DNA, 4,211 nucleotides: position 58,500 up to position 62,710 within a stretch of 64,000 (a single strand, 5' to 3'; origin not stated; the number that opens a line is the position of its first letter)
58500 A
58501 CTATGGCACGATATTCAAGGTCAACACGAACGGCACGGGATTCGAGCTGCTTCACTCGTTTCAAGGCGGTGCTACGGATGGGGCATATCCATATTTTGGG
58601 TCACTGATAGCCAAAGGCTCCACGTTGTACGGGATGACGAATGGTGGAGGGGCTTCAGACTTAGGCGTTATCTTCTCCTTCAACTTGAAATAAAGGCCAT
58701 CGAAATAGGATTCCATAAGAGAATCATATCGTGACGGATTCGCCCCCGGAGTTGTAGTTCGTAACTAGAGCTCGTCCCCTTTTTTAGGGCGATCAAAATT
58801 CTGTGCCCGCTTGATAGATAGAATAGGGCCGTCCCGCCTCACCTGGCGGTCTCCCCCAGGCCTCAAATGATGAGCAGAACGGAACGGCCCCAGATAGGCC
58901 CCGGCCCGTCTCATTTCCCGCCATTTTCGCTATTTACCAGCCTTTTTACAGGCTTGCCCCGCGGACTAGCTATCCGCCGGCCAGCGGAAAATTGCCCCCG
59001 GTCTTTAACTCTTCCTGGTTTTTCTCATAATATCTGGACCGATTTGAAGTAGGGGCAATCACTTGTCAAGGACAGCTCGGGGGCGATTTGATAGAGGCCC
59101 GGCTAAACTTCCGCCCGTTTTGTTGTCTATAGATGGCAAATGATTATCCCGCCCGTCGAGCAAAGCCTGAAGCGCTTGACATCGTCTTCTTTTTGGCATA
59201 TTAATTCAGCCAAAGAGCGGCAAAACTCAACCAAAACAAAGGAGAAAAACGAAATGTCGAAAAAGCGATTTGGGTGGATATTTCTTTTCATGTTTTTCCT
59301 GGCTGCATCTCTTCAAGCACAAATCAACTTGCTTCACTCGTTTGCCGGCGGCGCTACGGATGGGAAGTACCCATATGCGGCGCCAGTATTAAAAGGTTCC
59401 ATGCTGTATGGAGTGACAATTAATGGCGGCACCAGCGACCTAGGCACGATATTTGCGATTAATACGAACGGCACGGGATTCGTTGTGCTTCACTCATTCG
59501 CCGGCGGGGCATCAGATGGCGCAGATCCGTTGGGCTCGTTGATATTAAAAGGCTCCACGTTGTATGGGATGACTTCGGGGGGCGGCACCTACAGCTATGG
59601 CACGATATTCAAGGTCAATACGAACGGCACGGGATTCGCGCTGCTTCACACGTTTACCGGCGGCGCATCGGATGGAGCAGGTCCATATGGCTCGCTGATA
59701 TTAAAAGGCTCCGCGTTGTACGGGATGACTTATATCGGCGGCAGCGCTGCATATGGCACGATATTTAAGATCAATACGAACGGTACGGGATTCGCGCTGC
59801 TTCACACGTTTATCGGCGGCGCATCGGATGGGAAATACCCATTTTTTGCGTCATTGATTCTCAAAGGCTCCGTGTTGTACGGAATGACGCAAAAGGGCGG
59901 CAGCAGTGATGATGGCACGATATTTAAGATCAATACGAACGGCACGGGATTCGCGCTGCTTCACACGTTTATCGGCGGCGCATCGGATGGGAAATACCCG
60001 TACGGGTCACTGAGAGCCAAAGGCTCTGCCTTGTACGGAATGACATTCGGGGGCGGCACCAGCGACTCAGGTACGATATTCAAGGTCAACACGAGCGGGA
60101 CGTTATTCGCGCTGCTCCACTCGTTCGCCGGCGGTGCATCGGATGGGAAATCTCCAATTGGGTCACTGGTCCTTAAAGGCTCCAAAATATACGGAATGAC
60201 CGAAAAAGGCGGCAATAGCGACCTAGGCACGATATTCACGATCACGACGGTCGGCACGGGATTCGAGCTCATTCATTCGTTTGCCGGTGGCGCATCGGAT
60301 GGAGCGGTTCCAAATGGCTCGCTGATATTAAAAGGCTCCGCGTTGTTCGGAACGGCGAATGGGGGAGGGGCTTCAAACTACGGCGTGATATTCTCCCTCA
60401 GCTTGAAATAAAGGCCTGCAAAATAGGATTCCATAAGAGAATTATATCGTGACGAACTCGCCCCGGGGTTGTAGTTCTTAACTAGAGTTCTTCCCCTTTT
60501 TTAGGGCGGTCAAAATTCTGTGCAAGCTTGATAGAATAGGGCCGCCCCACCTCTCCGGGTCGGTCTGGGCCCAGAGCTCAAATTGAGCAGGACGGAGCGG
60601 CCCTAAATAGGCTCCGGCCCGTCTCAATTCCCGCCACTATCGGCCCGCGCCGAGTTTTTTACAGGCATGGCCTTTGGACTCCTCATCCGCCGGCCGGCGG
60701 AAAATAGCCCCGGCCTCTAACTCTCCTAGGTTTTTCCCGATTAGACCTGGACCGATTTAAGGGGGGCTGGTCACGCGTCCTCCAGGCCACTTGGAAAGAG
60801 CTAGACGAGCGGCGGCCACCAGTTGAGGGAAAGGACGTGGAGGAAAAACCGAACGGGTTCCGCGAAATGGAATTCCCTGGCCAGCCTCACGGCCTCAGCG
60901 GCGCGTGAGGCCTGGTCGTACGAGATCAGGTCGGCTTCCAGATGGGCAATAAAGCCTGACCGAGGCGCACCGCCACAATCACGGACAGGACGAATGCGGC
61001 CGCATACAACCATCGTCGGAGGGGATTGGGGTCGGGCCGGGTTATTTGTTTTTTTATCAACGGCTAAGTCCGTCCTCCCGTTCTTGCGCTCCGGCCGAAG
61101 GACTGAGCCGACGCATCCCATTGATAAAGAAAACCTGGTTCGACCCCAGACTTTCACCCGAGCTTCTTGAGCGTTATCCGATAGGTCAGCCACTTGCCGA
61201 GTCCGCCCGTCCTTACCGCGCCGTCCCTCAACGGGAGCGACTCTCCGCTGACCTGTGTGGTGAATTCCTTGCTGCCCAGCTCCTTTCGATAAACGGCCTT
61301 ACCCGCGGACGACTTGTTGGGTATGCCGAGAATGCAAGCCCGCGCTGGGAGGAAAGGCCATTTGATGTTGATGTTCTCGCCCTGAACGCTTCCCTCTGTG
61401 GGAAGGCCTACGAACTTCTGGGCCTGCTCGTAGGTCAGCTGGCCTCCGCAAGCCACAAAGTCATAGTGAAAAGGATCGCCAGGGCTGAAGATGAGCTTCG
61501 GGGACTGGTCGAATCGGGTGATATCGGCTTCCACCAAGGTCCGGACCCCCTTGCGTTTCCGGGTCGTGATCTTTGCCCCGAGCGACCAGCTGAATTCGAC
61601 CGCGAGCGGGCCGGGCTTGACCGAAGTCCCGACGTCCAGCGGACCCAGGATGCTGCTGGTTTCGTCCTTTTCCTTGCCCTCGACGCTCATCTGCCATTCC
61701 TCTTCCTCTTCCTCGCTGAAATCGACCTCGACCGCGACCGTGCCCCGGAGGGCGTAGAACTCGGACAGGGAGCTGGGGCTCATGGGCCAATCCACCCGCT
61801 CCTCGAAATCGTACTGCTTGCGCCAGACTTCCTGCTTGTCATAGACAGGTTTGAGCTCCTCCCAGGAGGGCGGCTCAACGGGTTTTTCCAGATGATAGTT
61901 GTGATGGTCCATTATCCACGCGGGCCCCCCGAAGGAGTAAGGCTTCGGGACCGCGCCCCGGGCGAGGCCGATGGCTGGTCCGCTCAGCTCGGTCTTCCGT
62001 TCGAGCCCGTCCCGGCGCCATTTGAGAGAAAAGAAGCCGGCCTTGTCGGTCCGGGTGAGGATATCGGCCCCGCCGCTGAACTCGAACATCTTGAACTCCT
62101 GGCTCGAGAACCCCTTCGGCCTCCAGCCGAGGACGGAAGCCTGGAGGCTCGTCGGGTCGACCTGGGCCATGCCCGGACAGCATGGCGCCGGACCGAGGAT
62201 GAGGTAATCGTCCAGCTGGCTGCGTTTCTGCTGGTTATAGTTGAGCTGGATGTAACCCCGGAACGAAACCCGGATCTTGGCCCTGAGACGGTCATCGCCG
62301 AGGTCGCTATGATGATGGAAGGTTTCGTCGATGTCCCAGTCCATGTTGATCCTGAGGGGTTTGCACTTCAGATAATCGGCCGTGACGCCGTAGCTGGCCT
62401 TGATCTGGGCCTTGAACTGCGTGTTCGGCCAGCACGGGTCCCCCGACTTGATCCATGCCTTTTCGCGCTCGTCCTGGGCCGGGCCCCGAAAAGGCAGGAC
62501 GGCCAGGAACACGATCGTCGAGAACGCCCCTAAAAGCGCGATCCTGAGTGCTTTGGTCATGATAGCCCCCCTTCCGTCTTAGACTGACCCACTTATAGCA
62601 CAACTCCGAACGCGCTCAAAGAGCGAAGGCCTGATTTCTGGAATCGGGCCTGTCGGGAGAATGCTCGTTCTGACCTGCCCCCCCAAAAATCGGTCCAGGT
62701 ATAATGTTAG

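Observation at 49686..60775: ~370-nt non-coding tail element repeated after cassette genes and fused to a truncated tyrosine-recombinase gene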

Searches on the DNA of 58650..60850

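Call 45: search_rna_families(source=window, start=58650, end=60850, threshold=evalue, max_evalue=1)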
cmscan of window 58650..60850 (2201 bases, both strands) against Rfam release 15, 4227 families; matches with E-value up to 1: 1.
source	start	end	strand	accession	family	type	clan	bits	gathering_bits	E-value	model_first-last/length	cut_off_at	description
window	59899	59960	+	RF00360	snoZ107_R87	Gene; snRNA; snoRNA; CD-box;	-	19.4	50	0.75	1-117/117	no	Small nucleolar RNA Z107/R87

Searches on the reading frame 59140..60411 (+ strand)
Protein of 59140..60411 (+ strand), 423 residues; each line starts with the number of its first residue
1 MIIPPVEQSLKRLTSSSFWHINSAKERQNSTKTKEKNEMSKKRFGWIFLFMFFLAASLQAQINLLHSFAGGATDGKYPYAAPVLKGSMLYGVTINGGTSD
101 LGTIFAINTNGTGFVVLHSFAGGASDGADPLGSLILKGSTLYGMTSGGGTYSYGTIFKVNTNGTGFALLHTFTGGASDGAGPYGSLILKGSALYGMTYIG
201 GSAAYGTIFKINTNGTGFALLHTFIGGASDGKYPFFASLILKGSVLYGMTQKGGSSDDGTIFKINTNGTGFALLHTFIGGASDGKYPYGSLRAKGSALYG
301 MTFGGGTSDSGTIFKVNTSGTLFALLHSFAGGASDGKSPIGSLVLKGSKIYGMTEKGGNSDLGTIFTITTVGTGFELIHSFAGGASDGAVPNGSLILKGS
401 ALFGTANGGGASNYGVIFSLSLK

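Call 15: search_protein_families(library=pfam, proteins=[window:59140-60411:+], max_evalue=0.01)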
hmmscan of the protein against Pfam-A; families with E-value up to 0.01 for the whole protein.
window:59140-60411:+ (423 aa): 1 family
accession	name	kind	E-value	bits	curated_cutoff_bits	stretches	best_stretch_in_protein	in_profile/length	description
PF18713.7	DUF5645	-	0.0071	16.8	26.8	0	95-121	61-87/125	Domain of unknown function (DUF5645)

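Call 16: search_protein_families(library=ncbifam, proteins=[window:59140-60411:+], max_evalue=0.01)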
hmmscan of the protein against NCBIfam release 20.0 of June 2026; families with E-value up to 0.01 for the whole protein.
window:59140-60411:+ (423 aa): 1 family
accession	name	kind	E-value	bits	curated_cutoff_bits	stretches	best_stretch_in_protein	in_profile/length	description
TIGR03803.2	Gloeo_Verruco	domain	8.3e-77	252.8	44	7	179-226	1-48/50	choice-of-anchor tandem repeat GloVer-containing protein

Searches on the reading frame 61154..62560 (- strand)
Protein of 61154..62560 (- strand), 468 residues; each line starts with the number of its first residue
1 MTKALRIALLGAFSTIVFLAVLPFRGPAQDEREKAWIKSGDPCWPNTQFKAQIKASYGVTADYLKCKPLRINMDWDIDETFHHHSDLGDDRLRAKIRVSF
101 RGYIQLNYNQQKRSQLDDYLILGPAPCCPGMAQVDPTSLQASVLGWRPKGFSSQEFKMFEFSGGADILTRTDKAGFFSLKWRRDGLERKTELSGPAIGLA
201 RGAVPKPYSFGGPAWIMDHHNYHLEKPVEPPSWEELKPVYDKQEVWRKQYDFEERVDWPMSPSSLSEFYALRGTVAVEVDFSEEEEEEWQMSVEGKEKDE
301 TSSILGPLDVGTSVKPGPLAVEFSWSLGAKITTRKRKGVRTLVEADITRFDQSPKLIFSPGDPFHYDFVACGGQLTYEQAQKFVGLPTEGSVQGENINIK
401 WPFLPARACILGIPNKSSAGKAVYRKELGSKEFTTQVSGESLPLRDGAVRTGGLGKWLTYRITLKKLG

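Call 15: search_protein_families(library=pfam, proteins=[window:61154-62560:-], max_evalue=0.01)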
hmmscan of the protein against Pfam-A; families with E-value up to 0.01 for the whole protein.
window:61154-62560:- (468 aa): 0 families

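Call 16: search_protein_families(library=ncbifam, proteins=[window:61154-62560:-], max_evalue=0.01)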
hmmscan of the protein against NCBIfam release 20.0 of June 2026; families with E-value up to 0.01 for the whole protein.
window:61154-62560:- (468 aa): 0 families

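Call 39: find_encoding_contigs(protein=window:61154-62560:-, flank=10000, max_places=6)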
Protein window:61154-62560:- (468 aa): 1 contig read that carries it; 1 place shown.
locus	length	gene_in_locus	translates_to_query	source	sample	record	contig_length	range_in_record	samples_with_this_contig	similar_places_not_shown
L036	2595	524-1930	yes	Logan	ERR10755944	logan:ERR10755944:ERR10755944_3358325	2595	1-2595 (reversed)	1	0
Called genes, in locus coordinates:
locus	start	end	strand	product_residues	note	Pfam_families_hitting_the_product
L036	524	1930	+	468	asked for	-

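Call 90: list_cluster_members(proteins=[P0173, window:61154-62560:-])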
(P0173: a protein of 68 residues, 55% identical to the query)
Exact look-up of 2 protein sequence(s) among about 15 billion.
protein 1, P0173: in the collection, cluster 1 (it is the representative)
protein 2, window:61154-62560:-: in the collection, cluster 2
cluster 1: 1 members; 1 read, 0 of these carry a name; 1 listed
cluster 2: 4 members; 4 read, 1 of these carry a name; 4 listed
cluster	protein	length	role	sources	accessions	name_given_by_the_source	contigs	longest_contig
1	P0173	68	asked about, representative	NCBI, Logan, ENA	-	-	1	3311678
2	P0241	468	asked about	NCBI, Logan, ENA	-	-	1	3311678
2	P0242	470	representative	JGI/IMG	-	-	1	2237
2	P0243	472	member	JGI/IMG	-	hypothetical protein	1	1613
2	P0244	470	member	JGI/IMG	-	-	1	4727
